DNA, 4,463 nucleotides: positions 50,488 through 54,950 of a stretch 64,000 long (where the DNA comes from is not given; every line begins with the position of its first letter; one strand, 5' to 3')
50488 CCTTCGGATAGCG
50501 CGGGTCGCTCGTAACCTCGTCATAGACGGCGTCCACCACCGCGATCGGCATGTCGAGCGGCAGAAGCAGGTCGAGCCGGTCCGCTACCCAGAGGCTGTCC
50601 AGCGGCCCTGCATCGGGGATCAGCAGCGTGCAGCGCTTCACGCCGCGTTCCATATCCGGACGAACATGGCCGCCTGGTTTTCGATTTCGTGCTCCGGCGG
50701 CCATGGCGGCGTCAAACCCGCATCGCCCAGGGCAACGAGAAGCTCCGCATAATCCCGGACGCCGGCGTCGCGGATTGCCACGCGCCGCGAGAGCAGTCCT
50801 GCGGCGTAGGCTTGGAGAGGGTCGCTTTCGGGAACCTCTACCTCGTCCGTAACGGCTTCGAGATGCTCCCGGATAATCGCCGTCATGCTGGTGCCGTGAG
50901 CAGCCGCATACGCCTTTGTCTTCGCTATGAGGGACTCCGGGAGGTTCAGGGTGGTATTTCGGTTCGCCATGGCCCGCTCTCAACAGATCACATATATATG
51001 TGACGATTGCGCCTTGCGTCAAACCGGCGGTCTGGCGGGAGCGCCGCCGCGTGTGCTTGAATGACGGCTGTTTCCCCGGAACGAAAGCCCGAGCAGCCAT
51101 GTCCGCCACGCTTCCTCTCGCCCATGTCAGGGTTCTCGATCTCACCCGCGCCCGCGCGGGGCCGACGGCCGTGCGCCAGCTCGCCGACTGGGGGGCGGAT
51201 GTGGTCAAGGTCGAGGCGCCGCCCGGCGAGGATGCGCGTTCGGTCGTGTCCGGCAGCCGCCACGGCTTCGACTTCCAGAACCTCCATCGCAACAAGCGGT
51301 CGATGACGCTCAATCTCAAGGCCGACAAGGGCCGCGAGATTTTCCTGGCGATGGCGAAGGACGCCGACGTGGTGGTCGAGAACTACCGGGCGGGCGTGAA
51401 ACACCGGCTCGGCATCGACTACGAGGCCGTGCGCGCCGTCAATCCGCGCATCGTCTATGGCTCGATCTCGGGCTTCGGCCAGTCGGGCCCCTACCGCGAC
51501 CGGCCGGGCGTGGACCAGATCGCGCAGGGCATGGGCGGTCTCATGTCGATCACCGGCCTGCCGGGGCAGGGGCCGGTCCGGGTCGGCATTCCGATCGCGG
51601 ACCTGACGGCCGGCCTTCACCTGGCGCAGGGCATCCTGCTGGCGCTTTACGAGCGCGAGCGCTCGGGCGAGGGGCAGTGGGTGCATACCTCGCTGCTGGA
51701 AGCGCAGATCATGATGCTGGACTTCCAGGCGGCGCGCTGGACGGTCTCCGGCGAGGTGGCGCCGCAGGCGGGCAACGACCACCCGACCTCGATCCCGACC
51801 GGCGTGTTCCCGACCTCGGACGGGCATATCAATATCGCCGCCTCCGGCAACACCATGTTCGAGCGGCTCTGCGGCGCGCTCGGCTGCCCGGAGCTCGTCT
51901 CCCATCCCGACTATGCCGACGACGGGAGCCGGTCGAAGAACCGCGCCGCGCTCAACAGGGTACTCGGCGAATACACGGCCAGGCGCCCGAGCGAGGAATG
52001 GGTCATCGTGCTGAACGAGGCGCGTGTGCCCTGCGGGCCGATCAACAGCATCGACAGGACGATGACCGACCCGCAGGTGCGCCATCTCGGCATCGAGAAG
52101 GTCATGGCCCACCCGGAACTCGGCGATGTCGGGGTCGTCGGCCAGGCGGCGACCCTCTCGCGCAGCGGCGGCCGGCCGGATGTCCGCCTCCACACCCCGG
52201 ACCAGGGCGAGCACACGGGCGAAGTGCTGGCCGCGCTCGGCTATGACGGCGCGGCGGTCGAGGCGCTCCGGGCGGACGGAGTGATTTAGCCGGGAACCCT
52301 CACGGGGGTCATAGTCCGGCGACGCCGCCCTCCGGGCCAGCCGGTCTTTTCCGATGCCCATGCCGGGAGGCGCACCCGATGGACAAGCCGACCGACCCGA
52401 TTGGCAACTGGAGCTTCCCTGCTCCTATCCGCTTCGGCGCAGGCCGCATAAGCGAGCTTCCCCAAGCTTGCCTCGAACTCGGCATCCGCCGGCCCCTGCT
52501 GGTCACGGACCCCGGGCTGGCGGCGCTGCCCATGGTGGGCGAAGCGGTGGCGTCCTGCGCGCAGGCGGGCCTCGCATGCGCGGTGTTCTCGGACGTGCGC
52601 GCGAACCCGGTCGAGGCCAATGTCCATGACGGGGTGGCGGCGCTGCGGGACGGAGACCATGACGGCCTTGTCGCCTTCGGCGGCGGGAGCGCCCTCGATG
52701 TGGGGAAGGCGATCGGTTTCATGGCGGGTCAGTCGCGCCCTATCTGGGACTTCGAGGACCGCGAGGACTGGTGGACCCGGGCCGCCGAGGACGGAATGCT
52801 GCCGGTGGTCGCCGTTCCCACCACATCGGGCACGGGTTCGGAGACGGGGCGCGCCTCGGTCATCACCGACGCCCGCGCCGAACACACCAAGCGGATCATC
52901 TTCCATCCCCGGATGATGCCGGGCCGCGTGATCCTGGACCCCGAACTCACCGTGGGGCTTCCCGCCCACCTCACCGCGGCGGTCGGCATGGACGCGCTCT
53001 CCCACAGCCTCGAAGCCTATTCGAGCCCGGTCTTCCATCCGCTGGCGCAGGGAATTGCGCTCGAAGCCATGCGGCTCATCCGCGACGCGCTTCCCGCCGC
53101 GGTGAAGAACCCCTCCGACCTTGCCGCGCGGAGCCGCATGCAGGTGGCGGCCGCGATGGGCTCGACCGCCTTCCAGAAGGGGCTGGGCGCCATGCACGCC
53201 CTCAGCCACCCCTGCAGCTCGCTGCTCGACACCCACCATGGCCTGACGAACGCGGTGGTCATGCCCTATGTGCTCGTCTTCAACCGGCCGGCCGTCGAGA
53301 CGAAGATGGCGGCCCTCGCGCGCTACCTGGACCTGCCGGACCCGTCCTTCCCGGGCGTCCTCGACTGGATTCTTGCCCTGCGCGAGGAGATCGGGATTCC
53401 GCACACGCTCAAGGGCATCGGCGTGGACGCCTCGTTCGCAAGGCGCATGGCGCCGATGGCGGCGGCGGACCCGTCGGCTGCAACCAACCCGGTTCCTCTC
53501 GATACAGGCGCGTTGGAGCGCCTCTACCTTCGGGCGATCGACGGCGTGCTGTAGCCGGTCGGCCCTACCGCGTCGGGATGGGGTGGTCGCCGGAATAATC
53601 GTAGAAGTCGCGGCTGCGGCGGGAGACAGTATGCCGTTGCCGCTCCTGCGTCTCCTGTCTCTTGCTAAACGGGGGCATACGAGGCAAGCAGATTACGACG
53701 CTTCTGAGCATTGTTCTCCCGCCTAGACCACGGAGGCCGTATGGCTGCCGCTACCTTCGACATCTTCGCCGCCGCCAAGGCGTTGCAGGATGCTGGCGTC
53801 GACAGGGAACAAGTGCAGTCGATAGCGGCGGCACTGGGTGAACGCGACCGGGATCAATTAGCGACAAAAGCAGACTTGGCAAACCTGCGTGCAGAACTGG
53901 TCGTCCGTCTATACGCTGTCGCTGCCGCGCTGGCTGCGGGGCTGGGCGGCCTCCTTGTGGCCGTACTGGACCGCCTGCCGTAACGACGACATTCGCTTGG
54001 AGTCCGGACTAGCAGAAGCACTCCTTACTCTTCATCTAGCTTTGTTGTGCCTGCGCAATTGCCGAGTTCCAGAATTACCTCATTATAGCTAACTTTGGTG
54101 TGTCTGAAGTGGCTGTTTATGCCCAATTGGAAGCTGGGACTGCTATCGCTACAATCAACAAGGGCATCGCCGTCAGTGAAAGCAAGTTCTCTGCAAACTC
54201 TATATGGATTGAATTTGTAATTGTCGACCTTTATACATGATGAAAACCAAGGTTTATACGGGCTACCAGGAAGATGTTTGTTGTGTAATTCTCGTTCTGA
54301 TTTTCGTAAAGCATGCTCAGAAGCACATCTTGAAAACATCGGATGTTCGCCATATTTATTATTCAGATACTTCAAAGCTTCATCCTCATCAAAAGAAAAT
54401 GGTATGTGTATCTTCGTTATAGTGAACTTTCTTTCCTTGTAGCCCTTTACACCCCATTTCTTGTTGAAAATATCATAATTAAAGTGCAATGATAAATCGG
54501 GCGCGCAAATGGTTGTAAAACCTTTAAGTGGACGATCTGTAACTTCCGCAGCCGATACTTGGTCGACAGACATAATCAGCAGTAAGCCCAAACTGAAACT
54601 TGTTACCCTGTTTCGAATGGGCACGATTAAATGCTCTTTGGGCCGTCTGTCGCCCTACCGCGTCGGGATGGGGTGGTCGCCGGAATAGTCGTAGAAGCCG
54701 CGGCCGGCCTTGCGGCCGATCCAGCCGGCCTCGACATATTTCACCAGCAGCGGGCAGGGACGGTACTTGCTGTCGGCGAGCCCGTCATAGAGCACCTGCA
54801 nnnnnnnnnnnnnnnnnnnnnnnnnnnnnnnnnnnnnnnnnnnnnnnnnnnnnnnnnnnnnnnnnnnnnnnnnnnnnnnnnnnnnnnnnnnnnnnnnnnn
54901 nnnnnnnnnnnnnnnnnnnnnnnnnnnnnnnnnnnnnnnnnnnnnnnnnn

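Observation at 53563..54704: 1-kb AT-rich insertion flanked by a 52-bp direct repeat that duplicates the 3' end of hbd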

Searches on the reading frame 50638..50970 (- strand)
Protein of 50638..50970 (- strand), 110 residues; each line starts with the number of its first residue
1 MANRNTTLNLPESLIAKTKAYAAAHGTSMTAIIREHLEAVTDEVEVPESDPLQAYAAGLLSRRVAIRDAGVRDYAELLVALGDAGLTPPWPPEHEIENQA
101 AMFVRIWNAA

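Call 7: search_protein_families(library=pfam, proteins=[window:50638-50970:-], max_evalue=0.01)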
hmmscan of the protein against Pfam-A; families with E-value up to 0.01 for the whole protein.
window:50638-50970:- (110 aa): 3 families
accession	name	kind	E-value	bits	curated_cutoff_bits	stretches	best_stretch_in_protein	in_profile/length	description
PF19891.5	DUF6364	-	5.9e-08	33.5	27.3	1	7-45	6-39/70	Family of unknown function (DUF6364)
PF22513.2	FitA-like_RHH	-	1.4e-05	25.3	27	1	9-40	7-38/39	Antitoxin FitA-like, ribbon-helix-helix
PF01402.27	RHH_1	-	0.0087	16.4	20.5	0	6-37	2-33/39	Ribbon-helix-helix protein, copG family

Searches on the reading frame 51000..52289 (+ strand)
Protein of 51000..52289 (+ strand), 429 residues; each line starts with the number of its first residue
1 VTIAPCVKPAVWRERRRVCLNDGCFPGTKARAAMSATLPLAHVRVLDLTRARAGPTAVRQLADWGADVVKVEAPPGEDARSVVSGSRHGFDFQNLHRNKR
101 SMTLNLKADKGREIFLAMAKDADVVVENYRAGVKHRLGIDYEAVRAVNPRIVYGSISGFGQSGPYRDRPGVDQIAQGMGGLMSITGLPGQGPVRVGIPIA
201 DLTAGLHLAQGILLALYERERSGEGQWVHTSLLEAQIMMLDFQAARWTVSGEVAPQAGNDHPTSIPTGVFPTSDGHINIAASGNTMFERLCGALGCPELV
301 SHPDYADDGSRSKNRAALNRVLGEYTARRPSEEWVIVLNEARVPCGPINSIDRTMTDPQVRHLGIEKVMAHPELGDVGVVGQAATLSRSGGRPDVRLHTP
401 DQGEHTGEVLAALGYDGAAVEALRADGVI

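Call 7: search_protein_families(library=pfam, proteins=[window:51000-52289:+], max_evalue=0.01)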
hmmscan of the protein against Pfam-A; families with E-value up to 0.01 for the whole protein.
window:51000-52289:+ (429 aa): 1 family
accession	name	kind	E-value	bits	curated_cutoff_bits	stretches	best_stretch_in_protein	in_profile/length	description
PF02515.22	CoA_transf_3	-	4.4e-118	395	23.3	1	40-406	1-366/366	CoA-transferase family III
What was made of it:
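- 51099..52289 (+): Family III CoA-transferase. It is the conserved right-hand anchor of the variable region. Pfam E=4.4e-118 (call 7).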

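Call 51: find_related_loci(query=window:51099-52289:+, collection=metagenome_contigs, flank=5000)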
Query window:51099-52289:+ (396 aa) in metagenome_contigs; peptide patterns used: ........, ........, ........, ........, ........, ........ (x = any residue, [..] = any of these).
600 stretches matched a pattern (row limit reached: there are more); 557 encode a relative of the query (tblastn E <= 1e-3); the best 80 are kept; 80 distinct loci.
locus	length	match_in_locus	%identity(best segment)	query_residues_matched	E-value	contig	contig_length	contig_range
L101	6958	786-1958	72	5-396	0e+0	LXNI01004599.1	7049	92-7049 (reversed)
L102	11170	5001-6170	69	5-396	1e-180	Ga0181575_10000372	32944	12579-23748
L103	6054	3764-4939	68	3-396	0e+0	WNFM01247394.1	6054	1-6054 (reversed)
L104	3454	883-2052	69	5-396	0e+0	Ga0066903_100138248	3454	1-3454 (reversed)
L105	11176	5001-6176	69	3-396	6e-178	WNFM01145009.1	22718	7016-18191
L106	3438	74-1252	66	5-396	0e+0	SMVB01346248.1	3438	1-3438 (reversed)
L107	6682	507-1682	66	3-396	2e-176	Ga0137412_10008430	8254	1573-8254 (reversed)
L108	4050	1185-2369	65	1-396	0e+0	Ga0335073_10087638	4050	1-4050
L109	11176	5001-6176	67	3-396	3e-176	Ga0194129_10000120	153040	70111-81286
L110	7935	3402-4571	69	5-396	2e-176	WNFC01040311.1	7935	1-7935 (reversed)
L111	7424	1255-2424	67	5-396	1e-175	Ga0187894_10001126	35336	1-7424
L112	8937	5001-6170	67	5-396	2e-175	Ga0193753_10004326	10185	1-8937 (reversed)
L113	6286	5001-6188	65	4-396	9e-176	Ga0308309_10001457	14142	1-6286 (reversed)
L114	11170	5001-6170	66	5-396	9e-174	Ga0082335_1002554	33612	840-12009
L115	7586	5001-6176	68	5-396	4e-174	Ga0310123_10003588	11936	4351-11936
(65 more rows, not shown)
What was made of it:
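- Tried and rejected: metagenome_contigs scan with the CoA-transferase (call 51).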

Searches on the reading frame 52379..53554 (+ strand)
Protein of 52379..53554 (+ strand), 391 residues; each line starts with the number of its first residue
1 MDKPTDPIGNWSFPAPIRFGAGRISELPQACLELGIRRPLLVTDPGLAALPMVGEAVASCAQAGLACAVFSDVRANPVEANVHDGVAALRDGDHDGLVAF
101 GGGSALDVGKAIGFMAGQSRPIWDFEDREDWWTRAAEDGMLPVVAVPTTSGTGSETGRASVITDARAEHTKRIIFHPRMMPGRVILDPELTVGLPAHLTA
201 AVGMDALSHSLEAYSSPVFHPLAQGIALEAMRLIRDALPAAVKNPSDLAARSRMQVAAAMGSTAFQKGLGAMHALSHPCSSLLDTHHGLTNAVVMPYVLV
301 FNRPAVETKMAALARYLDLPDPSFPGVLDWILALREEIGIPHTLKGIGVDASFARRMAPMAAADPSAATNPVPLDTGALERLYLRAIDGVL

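Call 7: search_protein_families(library=pfam, proteins=[window:52379-53554:+], max_evalue=0.01)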
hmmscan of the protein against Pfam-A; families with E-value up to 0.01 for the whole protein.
window:52379-53554:+ (391 aa): 3 families
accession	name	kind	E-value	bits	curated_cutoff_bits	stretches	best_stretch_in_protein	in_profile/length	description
PF00465.25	Fe-ADH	-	2e-46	158.1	31.3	1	14-188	1-168/168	Iron-containing alcohol dehydrogenase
PF25137.1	ADH_Fe_C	-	2.4e-34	119.2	27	1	199-386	1-193/194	Fe-containing alcohol dehydrogenase family, C-terminal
PF13685.12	Fe-ADH_2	-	4.6e-12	46.6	28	1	19-117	2-98/149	Iron-containing alcohol dehydrogenase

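Call 35: find_homologous_proteins(query=window:52379-53554:+, max_evalue=1e-50)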
Query window:52379-53554:+ (391 aa): 7996 proteins with E <= 1e-50 among 8000 candidates; the best 120 are listed.
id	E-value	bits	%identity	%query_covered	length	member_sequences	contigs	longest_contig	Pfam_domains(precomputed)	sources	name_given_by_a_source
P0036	1.3e-256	869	100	100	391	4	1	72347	PF13685.13,PF25137.1,PF00465.26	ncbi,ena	-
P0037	1.0e-244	830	95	100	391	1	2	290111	PF13685.13,PF25137.1,PF00465.26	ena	-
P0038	8.5e-244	827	94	100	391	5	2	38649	PF13685.13,PF25137.1,PF00465.26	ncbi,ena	-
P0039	8.6e-244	827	94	100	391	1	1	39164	PF13685.13,PF25137.1,PF00465.26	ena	-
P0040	1.3e-243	826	94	100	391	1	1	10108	PF13685.13,PF25137.1,PF00465.26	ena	-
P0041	2.7e-243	825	94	100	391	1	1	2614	PF13685.13,PF25137.1,PF00465.26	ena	-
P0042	1.3e-242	823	94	100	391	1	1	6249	PF13685.13,PF25137.1,PF00465.26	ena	-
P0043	1.8e-242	822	94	100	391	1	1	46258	PF13685.13,PF25137.1,PF00465.26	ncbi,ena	-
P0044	2.2e-242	822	94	100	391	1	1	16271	PF13685.13,PF25137.1,PF00465.26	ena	-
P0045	2.3e-242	822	93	100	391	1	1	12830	PF13685.13,PF25137.1,PF00465.26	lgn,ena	-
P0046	2.4e-242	822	93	100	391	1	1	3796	PF13685.13,PF25137.1,PF00465.26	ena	-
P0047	2.5e-242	822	93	100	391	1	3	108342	PF13685.13,PF25137.1,PF00465.26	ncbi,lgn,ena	-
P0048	3.0e-242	822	93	100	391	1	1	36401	PF13685.13,PF25137.1,PF00465.26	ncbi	-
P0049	9.7e-242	820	93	100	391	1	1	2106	PF13685.13,PF25137.1,PF00465.26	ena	-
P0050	1.1e-241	820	93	100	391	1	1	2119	PF13685.13,PF25137.1,PF00465.26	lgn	-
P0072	4.8e-233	791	91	100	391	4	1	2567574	PF13685.13,PF25137.1,PF00465.26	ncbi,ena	-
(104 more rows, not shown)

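Call 36: find_encoding_contigs(protein=P0072, flank=10000, max_places=4)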
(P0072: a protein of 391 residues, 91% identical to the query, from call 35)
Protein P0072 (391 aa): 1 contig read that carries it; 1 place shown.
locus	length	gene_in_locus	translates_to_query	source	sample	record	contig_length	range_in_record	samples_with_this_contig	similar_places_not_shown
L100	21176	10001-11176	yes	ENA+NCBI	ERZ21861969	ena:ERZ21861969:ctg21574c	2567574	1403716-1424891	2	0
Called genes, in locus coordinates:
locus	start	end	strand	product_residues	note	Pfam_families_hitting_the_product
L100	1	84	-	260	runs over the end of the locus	PF12760:Zn_ribbon_IS1595, PF12762:DDE_Tnp_IS1595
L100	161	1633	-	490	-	PF00501:AMP-binding, PF13193:AMP-binding_C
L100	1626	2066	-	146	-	PF00111:Fer2 (weak), PF13085:Fer2_3 (weak), PF01799:Fer2_2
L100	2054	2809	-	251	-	PF00941:FAD_binding_5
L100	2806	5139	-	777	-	PF01315:Ald_Xan_dh_C, PF02738:MoCoBD_1, PF20256:MoCoBD_2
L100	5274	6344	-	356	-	PF01844:HNH (weak)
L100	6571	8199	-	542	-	PF00916:Sulfate_transp, PF01740:STAS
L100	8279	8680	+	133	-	PF05899:Cupin_3 (weak), PF07883:Cupin_2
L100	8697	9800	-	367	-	PF00296:Bac_luciferase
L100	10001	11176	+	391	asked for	PF00465:Fe-ADH, PF13685:Fe-ADH_2, PF25137:ADH_Fe_C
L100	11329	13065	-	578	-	PF01757:Acyl_transf_3, PF19040:SGNH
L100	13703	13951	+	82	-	-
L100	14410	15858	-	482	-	PF07969:Amidohydro_3, PF01979:Amidohydro_1 (faint)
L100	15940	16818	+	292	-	PF00753:Lactamase_B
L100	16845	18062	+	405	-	PF07690:MFS_1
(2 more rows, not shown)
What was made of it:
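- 52341..53554 (+): Fe-ADH cassette. It holds the ORF 52379-53554 plus about 40 nt upstream and ends exactly at the stop codon. It is a copy or relocation of a resident gene. The orthologue in A-type genome ctg21574c lies about 550 kb from its hbd locus, between unrelated genes (call 36).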

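Call 67: list_cluster_members(proteins=[P0036, P0037, P0001, P0003, P0038, P0043, P0014])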
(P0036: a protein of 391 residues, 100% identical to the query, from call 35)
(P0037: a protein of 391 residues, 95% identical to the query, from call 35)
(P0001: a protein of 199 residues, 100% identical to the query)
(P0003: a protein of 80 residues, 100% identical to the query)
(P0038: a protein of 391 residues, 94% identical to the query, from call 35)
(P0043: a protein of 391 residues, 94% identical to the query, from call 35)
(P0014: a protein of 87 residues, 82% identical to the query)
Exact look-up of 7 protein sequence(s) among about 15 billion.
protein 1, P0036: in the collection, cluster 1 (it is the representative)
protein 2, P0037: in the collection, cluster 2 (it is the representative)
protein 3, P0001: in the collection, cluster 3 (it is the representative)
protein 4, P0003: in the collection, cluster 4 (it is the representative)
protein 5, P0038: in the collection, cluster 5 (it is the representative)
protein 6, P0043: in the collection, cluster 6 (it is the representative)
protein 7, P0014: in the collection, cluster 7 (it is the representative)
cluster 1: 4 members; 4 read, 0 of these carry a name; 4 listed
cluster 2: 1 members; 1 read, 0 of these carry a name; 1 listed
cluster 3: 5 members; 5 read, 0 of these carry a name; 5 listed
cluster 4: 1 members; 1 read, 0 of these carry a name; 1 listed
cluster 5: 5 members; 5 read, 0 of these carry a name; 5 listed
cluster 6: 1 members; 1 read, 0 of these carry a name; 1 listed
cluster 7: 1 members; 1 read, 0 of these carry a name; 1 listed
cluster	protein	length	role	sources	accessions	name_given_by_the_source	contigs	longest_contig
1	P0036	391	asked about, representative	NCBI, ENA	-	-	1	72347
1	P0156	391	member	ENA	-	-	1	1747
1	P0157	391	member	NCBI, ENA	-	-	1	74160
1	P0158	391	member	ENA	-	-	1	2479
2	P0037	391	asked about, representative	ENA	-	-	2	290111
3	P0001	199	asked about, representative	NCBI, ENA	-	-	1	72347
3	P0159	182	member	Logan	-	-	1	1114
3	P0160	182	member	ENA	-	-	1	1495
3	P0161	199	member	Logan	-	-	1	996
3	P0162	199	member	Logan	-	-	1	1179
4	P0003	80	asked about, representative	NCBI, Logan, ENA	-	-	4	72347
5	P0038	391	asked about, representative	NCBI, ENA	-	-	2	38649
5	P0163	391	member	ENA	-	-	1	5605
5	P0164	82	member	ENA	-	-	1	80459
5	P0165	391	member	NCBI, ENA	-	-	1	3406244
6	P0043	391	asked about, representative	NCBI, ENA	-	-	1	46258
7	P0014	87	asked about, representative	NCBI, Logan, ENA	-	-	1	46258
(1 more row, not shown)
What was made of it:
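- Tried and rejected: Cluster look-up for accessions or organism names (call 67).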

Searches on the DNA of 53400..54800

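Call 56: search_rna_families(source=window, start=53400, end=54800, threshold=evalue, max_evalue=1)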
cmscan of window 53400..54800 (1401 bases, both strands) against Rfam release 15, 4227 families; matches with E-value up to 1: 0.
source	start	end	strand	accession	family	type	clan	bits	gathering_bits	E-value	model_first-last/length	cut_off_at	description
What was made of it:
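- Tried and rejected: Rfam scan of 53400-54800 (call 56).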
